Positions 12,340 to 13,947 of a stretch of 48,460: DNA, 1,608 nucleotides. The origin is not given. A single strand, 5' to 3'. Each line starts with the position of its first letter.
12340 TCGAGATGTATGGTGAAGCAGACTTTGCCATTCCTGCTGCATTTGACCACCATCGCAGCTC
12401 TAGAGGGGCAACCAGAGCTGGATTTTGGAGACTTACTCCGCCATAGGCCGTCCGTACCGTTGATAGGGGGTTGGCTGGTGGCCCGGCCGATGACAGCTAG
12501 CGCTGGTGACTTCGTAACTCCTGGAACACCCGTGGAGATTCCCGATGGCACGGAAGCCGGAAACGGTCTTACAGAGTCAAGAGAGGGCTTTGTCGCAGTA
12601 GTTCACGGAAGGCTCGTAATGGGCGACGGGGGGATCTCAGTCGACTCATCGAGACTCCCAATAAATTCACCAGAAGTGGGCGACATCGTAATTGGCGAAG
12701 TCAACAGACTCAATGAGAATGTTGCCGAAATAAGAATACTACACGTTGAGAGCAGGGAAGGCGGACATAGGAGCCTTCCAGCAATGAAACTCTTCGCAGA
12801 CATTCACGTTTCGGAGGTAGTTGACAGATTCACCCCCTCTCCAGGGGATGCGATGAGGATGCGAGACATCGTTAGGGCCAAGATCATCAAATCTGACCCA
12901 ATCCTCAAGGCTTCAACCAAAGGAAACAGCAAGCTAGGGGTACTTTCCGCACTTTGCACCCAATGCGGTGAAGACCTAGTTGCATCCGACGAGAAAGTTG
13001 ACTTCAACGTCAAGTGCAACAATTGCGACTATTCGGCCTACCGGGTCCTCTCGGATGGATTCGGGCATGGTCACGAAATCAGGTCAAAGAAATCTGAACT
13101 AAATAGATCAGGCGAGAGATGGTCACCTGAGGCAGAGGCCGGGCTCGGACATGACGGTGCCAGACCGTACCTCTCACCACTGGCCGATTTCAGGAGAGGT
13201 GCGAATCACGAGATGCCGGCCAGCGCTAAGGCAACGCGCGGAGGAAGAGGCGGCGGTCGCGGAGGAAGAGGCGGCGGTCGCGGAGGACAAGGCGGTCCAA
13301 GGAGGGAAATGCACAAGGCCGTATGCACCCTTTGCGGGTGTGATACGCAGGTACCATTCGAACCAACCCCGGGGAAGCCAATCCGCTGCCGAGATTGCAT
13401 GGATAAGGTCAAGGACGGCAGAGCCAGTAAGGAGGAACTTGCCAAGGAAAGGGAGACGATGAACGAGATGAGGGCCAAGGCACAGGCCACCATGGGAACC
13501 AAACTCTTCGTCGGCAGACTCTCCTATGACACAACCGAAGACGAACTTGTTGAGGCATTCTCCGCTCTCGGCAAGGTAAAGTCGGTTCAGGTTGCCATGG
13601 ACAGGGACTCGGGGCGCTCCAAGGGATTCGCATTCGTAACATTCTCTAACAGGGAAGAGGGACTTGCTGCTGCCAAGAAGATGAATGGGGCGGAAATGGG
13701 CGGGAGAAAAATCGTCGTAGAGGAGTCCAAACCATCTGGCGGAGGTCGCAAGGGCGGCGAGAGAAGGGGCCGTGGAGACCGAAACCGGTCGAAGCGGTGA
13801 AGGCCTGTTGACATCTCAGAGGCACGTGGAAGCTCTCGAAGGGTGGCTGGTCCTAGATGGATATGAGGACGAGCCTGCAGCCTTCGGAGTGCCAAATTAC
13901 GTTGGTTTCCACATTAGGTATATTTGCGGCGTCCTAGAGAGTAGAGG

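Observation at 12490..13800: Exosome cap subunit Csl4 fused in one ORF to an RGG box, a second zinc ribbon and a canonical RRM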

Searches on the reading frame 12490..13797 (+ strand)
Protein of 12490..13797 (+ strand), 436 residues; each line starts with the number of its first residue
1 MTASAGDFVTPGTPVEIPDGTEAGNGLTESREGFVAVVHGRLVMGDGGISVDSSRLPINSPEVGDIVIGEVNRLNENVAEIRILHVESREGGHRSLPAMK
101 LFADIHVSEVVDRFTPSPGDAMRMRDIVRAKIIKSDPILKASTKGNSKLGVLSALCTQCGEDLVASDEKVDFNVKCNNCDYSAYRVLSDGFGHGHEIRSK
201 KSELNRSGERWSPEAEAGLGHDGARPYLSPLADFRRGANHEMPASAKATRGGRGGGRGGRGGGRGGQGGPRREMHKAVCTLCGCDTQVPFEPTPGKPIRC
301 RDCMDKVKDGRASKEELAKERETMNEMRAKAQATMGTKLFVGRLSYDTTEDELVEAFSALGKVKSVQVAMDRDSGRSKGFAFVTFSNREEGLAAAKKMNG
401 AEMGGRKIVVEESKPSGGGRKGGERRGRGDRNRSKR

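Call 5: search_protein_families(library=pfam, proteins=[window:12490-13797:+], max_evalue=1)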
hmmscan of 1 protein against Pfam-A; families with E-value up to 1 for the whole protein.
window:12490-13797:+ (436 aa): 7 families
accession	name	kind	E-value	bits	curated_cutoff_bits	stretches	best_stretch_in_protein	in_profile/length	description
PF00076.28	RRM_1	-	6.5e-21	74.4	20.7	1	339-408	1-69/70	RNA recognition motif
PF23477.1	zf_Tbcl_2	-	4.9e-13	49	27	1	272-307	1-36/37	Probable treble clef zinc finger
PF16367.11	RRM_7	-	0.0033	17.8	27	1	337-387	2-58/94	RNA recognition motif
PF00575.29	S1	-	0.0056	17.5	22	0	105-136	32-63/74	S1 RNA binding domain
PF24042.1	DUF7351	-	0.012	15.9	31.2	1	155-183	3-31/177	Domain of unknown function (DUF7351)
PF10447.15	EXOSC1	-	0.019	16.1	21.2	1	61-99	2-31/112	Exosome component EXOSC1/CSL4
PF12773.13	DZR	-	0.2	12.3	27.3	1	154-182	13-33/45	Double zinc ribbon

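Call 6: search_protein_families(library=ncbifam, proteins=[window:12490-13797:+], max_evalue=1)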
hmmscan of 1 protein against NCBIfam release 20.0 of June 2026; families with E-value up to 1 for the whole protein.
window:12490-13797:+ (436 aa): 11 families
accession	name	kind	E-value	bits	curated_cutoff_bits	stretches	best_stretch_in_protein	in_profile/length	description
NF034126.3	PRK09521.1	equivalog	3.8e-28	98.5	90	1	7-191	1-178/180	exosome complex RNA-binding protein Csl4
NF058537.1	Rbp_regulator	equivalog_domain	1.2e-23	83.2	100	1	339-415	2-78/79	RNA-binding regulator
TIGR01622.1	SF-CC1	subfamily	2e-21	76.6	231.65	1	308-412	193-295/500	splicing factor, CC1-like family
TIGR01628.1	PABP-1234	subfamily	1.6e-14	54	497.1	1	313-410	263-358/595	polyadenylate binding protein, human types 1, 2, 3, 4 family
TIGR01661.1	ELAV_HUD_SF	subfamily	7.9e-14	52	279.1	1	322-410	254-342/351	ELAV/HuD family splicing factor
TIGR04272.1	cxxc_cxxc_Mbark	domain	7.1e-13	48.1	36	1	272-307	1-36/37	CxxC-x17-CxxC domain-containing protein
TIGR01645.1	half-pint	subfamily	9.3e-13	47.8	443.95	1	323-414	94-180/607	poly-U binding splicing factor, half-pint family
TIGR01648.1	hnRNP-R-Q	subfamily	9.3e-13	47.8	317.85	1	331-404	53-125/577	hnRNP-R, Q splicing factor family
TIGR01642.1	U2AF_lg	subfamily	7.9e-11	41.1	310.3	1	331-411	291-371/510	U2 snRNP auxilliary factor, large subunit, splicing factor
TIGR01659.1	sex-lethal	subfamily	1.6e-08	34.6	486.2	1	331-418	102-189/346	sex-lethal family splicing factor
NF041070.1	carrier_LysW_Arch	domain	0.71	10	75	1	276-303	3-29/57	alpha-aminoadipate/glutamate carrier protein LysW/ArgW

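Call 7: find_homologous_proteins(query=window:12490-13797:+, max_evalue=0.001)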
Query window:12490-13797:+ (436 aa): 663 proteins with E <= 0.001 among 8000 candidates; the best 120 are listed.
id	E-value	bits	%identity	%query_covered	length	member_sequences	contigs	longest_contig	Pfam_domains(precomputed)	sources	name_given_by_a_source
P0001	2.0e-286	968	100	100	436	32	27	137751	PF00076.29,PF23477.2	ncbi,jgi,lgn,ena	jgi:CxxC-x17-CxxC domain-containing protein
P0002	3.1e-248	842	86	100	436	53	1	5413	PF00076.29,PF23477.2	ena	-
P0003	3.7e-244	828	85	100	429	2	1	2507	PF00076.29,PF23477.2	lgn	-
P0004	1.1e-187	642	67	95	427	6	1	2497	PF00076.29,PF23477.2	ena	-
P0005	1.8e-185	635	67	94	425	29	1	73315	PF00076.29,PF23477.2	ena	-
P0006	4.2e-182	624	66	98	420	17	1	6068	PF00076.29,PF23477.2,PF16367.12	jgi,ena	-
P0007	1.7e-181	622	63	100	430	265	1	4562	PF00076.29,PF23477.2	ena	-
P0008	2.7e-181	621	66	94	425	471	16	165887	PF00076.29,PF23477.2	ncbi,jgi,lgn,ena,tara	tara:strand:+ start:12436 stop:13713 length:1278 start_codon:yes stop_codon:yes gene_type:complete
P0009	3.8e-180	617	63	99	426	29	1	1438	PF00076.29,PF23477.2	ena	-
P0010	3.3e-173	595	61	96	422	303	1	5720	PF00076.29,PF23477.2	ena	-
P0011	1.8e-171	589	62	96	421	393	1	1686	PF00076.29,PF23477.2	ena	-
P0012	1.2e-170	586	61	95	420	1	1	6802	PF00076.29,PF23477.2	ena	-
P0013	2.1e-170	585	61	96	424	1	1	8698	PF00076.29,PF23477.2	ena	-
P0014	2.6e-170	585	60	96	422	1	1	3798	PF00076.29,PF23477.2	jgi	-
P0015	3.0e-170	585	61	95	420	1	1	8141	PF00076.29,PF23477.2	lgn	-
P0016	3.1e-170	585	61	95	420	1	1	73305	PF00076.29,PF23477.2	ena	-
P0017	3.3e-170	585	60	95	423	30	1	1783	PF00076.29,PF23477.2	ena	-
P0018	3.5e-170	585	62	96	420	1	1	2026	PF00076.29,PF23477.2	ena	-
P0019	4.2e-170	584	61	96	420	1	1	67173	PF00076.29,PF23477.2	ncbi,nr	ncbi:MAG: hypothetical protein CMA47_04795 [Euryarchaeota archaeon]|nr:hypothetical protein [Euryarc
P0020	8.0e-170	583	60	96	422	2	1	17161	PF00076.29,PF23477.2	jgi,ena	jgi:CxxC-x17-CxxC domain-containing protein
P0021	1.0e-169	583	60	96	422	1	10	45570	PF00076.29,PF23477.2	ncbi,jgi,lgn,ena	ncbi:MAG: CxxC-x17-CxxC domain-containing protein [Candidatus Poseidoniia archaeon]|jgi:CxxC-x17-Cxx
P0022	1.3e-169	583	60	96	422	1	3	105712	PF00076.29,PF23477.2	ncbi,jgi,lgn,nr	ncbi:MAG: hypothetical protein CXT65_00785 [Methanobacteriota archaeon]|nr:MAG: hypothetical protein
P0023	1.6e-169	582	60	96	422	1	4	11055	PF00076.29,PF23477.2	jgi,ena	-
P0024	2.0e-169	582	60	96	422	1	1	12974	PF00076.29,PF23477.2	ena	-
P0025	2.4e-169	582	60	96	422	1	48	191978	PF00076.29,PF23477.2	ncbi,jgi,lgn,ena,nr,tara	ncbi:MAG: hypothetical protein OSB22_03010 [Candidatus Poseidoniales archaeon]|jgi:CxxC-x17-CxxC dom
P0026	2.6e-169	582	60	96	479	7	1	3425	PF00076.29,PF23477.2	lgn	-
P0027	3.1e-169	582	59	96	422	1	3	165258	PF00076.29,PF23477.2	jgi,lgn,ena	-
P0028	3.8e-169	581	60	96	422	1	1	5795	PF00076.29,PF23477.2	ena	-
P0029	3.9e-169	581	62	96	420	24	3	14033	PF00076.29,PF23477.2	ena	-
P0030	4.3e-169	581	61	96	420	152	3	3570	PF00076.29,PF23477.2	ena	-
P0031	5.2e-169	581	62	96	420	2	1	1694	PF00076.29,PF23477.2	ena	-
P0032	5.4e-169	581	59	96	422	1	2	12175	PF00076.29,PF23477.2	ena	-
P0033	5.4e-169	581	59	96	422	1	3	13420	PF00076.29,PF23477.2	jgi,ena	jgi:CxxC-x17-CxxC domain-containing protein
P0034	8.0e-169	580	59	96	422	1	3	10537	PF00076.29,PF23477.2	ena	-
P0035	9.9e-169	580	59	96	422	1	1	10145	PF00076.29,PF23477.2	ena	-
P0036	1.2e-168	580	59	96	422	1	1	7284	PF00076.29,PF23477.2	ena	-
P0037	1.8e-168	579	59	96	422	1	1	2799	PF00076.29,PF23477.2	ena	-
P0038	5.1e-168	578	60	95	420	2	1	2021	PF00076.29,PF23477.2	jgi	-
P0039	7.8e-168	577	61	96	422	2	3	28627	PF00076.29,PF23477.2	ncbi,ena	ncbi:MAG: CxxC-x17-CxxC domain-containing protein [Candidatus Thalassarchaeum sp.]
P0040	8.1e-168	577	61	95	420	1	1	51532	PF00076.29,PF23477.2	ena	-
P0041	9.0e-168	577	61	95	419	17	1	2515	PF00076.29,PF24042.2,PF23477.2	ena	-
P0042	9.7e-168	577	60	96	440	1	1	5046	PF00076.29,PF23477.2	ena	-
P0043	2.9e-167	575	60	96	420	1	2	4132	PF00076.29,PF23477.2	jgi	-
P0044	4.0e-167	575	59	96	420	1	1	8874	PF00076.29,PF23477.2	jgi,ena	-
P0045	7.0e-167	574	59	95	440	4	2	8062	PF00076.29,PF23477.2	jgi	-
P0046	1.2e-166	573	59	95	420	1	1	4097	PF00076.29,PF24042.2,PF23477.2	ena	-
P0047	1.4e-166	573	59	95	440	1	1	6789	PF00076.29,PF23477.2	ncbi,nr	ncbi:MAG: hypothetical protein CMA88_02440 [Euryarchaeota archaeon]|nr:hypothetical protein [Euryarc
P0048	1.9e-166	572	59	95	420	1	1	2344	PF00076.29,PF24042.2,PF23477.2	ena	-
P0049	2.8e-166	572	61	95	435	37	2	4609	PF00076.29,PF23477.2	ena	-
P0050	4.8e-166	571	59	95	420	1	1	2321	PF00076.29,PF23477.2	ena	-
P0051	5.2e-166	571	59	95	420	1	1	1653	PF00076.29,PF23477.2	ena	-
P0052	1.3e-165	570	60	96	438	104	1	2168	PF00076.29,PF23477.2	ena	-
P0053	1.9e-165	569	59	95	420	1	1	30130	PF00076.29,PF24042.2,PF23477.2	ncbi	-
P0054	1.9e-165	569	59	95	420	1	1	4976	PF00076.29,PF23477.2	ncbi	-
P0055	2.2e-165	569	59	95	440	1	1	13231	PF00076.29,PF23477.2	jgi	-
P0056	3.3e-165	568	59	95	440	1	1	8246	PF00076.29,PF23477.2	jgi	-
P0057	3.3e-165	568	59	95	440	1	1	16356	PF00076.29,PF23477.2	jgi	-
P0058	2.2e-164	566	59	95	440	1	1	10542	PF00076.29,PF23477.2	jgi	-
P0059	1.5e-159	550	60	96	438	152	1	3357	PF00076.29,PF23477.2,PF16367.12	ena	-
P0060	6.5e-159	548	60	96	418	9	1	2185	PF00076.29,PF23477.2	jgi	jgi:CxxC-x17-CxxC domain-containing protein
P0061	8.2e-159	547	60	96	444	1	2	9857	PF00076.29,PF23477.2,PF16367.12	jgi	jgi:CxxC-x17-CxxC domain-containing protein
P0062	1.6e-158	546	61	96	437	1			PF00076.29,PF23477.2,PF16367.12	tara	tara:strand:- start:2369 stop:3682 length:1314 start_codon:yes stop_codon:yes gene_type:complete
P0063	2.2e-158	546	61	98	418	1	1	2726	PF00076.29,PF23477.2,PF16367.12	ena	-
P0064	2.5e-158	546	60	98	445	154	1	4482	PF00076.29,PF23477.2,PF16367.12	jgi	jgi:CxxC-x17-CxxC domain-containing protein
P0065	3.4e-158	545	61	94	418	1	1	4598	PF00076.29,PF23477.2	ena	-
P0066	4.5e-158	545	61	94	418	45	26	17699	PF00076.29,PF23477.2,PF16367.12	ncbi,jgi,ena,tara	tara:strand:- start:1346 stop:2602 length:1257 start_codon:yes stop_codon:yes gene_type:complete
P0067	5.5e-158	544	60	96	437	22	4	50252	PF00076.29,PF23477.2,PF16367.12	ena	-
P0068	1.8e-157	543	61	94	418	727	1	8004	PF00076.29,PF23477.2,PF16367.12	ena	-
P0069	1.8e-157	543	61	95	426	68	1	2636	PF00076.29,PF23477.2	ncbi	-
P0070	3.1e-157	542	60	96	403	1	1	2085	PF00076.29,PF23477.2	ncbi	-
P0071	3.4e-157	542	60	98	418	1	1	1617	PF00076.29,PF23477.2,PF16367.12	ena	-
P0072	4.5e-157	541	60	98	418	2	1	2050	PF00076.29,PF23477.2,PF16367.12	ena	-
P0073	4.6e-157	541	60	95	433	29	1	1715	PF00076.29,PF23477.2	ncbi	-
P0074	6.5e-157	541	60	88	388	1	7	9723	PF00076.29,PF23477.2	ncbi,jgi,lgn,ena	jgi:CxxC-x17-CxxC domain-containing protein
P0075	6.5e-157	541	60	88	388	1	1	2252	PF00076.29,PF23477.2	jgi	jgi:CxxC-x17-CxxC domain-containing protein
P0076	7.7e-157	541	61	94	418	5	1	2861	PF00076.29,PF23477.2,PF16367.12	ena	-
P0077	9.2e-157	540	59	96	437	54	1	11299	PF00076.29,PF23477.2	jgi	jgi:CxxC-x17-CxxC domain-containing protein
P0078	9.8e-157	540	60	94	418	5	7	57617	PF00076.29,PF23477.2,PF28441.1,PF16367.12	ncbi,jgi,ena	-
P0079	1.3e-156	540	61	98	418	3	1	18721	PF00076.29,PF23477.2,PF16367.12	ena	-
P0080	1.3e-156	540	60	94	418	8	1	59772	PF00076.29,PF23477.2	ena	-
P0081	1.3e-156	540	61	98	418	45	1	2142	PF00076.29,PF23477.2,PF28441.1,PF16367.12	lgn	-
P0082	1.5e-156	540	59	96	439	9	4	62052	PF00076.29,PF23477.2,PF16367.12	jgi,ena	-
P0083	1.5e-156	540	61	94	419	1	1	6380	PF00076.29,PF23477.2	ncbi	-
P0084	2.0e-156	539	60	88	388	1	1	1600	PF00076.29,PF23477.2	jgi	jgi:CxxC-x17-CxxC domain-containing protein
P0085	2.2e-156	539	60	94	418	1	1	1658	PF00076.29,PF23477.2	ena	-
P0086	2.3e-156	539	60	98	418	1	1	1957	PF00076.29,PF23477.2,PF16367.12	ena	-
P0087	2.6e-156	539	59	96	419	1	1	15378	PF00076.29,PF23477.2,PF16367.12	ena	-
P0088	4.3e-156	538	58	98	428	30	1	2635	PF00076.29,PF23477.2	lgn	-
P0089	5.7e-156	538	59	96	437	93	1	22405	PF00076.29,PF23477.2,PF16367.12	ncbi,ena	-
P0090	8.9e-156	537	60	96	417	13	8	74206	PF00076.29,PF23477.2,PF16367.12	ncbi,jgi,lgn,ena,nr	ncbi:MAG: hypothetical protein CMA28_04820 [Euryarchaeota archaeon]|jgi:cold-inducible RNA-binding p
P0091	9.8e-156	537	60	94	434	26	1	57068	PF00076.29,PF23477.2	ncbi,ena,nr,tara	ncbi:MAG: hypothetical protein CMA00_000970 [Methanobacteriota archaeon]|nr:MAG: hypothetical protei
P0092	9.9e-156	537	59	96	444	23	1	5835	PF00076.29,PF23477.2,PF16367.12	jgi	-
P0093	1.1e-155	537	60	94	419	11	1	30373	PF00076.29,PF23477.2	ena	-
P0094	1.5e-155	536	60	95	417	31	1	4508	PF00076.29,PF23477.2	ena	-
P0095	1.9e-155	536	60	96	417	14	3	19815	PF00076.29,PF23477.2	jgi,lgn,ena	-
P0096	2.2e-155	536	59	96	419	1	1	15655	PF00076.29,PF23477.2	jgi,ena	-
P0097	2.2e-155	536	59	96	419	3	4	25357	PF00076.29,PF23477.2,PF16367.12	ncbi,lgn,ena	-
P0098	2.3e-155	536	60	88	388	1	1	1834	PF00076.29,PF23477.2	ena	-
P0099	4.2e-155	535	60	94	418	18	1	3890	PF00076.29,PF23477.2,PF16367.12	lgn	-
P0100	7.9e-155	534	60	94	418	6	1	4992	PF00076.29,PF23477.2,PF16367.12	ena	-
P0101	1.1e-154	534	60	96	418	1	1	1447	PF00076.29,PF23477.2,PF16367.12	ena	-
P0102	1.8e-154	533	60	94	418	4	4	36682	PF00076.29,PF23477.2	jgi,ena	-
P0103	5.7e-154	531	58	96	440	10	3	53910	PF00076.29,PF23477.2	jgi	-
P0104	5.7e-154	531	59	94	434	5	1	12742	PF00076.29,PF23477.2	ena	-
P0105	1.1e-153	530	60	96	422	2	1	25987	PF00076.29,PF23477.2,PF16367.12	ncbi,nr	ncbi:MAG: hypothetical protein CMB67_02500 [Euryarchaeota archaeon]|nr:hypothetical protein [Euryarc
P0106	2.2e-153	529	60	94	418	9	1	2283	PF00076.29,PF23477.2,PF16367.12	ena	-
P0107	2.2e-153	529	58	94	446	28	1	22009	PF00076.29,PF23477.2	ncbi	-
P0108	2.3e-153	529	58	94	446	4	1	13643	PF00076.29,PF23477.2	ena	-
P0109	2.8e-153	529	58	94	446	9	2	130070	PF00076.29,PF23477.2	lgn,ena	-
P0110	6.7e-153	528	56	98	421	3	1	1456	PF00076.29,PF23477.2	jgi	jgi:cold-inducible RNA-binding protein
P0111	7.3e-153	528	58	94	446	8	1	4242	PF00076.29,PF23477.2,PF16367.12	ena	-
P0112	3.4e-152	525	59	95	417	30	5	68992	PF00076.29,PF23477.2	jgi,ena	-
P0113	4.0e-152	525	57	98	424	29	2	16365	PF00076.29,PF23477.2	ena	-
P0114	4.8e-152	525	57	95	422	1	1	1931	PF00076.29,PF23477.2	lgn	-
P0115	7.9e-152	524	57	95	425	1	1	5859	PF00076.29,PF23477.2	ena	-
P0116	1.2e-151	524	57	98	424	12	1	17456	PF00076.29,PF23477.2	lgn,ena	-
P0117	3.0e-151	522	56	95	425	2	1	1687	PF00076.29,PF23477.2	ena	-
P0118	4.4e-151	522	56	98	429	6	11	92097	PF00076.29,PF23477.2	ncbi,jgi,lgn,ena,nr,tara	ncbi:MAG: exosome complex RNA-binding protein Csl4 [Candidatus Poseidoniales archaeon]|jgi:cold-indu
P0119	4.4e-151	522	57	95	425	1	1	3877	PF00076.29,PF23477.2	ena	-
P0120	6.1e-151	521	56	95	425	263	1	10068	PF00076.29,PF23477.2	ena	-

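Call 13: find_encoding_contigs(protein=P0001, flank=3000, max_places=6)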
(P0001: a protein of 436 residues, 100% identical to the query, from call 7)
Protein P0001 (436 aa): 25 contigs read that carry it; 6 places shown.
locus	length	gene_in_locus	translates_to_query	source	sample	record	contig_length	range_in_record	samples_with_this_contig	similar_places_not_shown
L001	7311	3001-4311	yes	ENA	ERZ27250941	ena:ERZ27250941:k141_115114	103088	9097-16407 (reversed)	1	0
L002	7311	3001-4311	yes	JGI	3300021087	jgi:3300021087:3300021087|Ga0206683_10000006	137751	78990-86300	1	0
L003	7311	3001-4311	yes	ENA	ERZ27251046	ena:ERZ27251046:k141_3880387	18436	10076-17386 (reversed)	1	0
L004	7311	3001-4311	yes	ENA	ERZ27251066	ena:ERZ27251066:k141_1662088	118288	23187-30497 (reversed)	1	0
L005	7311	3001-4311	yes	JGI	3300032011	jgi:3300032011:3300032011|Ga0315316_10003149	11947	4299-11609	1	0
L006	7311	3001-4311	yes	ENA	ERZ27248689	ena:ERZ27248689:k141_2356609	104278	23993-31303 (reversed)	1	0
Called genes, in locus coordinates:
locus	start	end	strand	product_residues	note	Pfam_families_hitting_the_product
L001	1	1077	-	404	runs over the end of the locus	PF02646:RmuC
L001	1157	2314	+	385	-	PF01118:Semialdhyde_dh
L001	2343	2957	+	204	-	PF03602:Cons_hypoth95, PF05175:MTS, PF06325:PrmA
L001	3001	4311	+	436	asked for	PF23477:zf_Tbcl_2, PF00076:RRM_1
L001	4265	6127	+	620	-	PF04055:Radical_SAM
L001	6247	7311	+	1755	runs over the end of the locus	-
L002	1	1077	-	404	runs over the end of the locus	PF02646:RmuC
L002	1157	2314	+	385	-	PF01118:Semialdhyde_dh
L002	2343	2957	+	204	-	PF03602:Cons_hypoth95, PF05175:MTS, PF06325:PrmA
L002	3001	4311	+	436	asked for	PF23477:zf_Tbcl_2, PF00076:RRM_1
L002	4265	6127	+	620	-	PF04055:Radical_SAM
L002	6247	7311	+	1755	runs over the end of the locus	-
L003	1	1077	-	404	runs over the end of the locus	PF02646:RmuC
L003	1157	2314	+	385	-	PF01118:Semialdhyde_dh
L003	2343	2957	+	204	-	PF03602:Cons_hypoth95, PF05175:MTS, PF06325:PrmA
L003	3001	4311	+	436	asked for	PF23477:zf_Tbcl_2, PF00076:RRM_1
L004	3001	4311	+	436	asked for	PF23477:zf_Tbcl_2, PF00076:RRM_1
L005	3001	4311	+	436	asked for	PF23477:zf_Tbcl_2, PF00076:RRM_1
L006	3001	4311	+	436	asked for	PF23477:zf_Tbcl_2, PF00076:RRM_1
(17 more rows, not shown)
